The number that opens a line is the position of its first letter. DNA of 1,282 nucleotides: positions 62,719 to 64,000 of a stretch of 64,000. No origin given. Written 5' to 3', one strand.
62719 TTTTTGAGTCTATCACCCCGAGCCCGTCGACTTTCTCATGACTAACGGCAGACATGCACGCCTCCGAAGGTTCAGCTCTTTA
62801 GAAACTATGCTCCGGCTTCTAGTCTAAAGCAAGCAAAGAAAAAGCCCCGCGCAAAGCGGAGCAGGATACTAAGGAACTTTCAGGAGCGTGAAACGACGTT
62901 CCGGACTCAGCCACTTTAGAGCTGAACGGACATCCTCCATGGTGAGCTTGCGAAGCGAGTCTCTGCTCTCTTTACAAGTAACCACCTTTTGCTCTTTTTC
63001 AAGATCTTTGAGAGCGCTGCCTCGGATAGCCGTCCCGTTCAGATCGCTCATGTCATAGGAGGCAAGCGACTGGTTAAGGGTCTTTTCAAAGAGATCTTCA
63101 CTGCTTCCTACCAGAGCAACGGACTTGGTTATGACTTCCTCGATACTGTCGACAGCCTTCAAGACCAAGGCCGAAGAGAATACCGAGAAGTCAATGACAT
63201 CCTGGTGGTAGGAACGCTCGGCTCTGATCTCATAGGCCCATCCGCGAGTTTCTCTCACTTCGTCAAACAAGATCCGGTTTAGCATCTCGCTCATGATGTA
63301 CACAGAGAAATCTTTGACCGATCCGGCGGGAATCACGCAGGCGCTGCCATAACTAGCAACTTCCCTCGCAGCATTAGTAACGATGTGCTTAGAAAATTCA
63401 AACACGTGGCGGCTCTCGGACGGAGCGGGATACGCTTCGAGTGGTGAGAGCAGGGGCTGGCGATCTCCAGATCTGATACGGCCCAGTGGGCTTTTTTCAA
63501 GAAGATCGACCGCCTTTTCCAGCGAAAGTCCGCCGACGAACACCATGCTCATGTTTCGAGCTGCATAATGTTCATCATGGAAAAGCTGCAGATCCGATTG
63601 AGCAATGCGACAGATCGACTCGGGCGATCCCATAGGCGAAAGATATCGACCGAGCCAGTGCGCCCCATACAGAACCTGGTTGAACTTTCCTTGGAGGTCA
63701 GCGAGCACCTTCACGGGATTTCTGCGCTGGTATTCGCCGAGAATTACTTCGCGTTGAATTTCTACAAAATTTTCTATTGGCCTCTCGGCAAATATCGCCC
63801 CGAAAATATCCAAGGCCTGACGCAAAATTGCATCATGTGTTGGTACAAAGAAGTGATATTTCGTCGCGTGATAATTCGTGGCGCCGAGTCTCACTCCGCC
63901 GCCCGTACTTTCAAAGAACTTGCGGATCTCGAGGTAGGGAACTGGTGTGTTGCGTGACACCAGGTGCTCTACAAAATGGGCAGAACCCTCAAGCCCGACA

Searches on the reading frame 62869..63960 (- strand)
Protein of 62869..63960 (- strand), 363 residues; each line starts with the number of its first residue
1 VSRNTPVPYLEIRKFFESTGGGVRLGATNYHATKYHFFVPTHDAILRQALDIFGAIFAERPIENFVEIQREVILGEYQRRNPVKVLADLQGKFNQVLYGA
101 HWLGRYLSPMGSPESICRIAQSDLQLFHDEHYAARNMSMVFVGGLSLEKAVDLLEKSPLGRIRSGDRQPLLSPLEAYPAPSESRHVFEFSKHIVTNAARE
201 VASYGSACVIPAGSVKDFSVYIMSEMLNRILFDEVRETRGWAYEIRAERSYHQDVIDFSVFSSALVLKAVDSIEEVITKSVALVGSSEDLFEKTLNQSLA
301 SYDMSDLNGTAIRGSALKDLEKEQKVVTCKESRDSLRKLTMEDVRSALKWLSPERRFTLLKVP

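Call 13: search_protein_families(library=pfam, proteins=[window:62869-63960:-], max_evalue=0.001)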
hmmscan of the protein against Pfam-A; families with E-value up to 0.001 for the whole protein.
window:62869-63960:- (363 aa): 1 family
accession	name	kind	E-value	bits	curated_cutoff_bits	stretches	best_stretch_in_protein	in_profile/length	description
PF05193.26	Peptidase_M16_C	-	8.7e-13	49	23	1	122-296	5-179/181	Peptidase M16 inactive domain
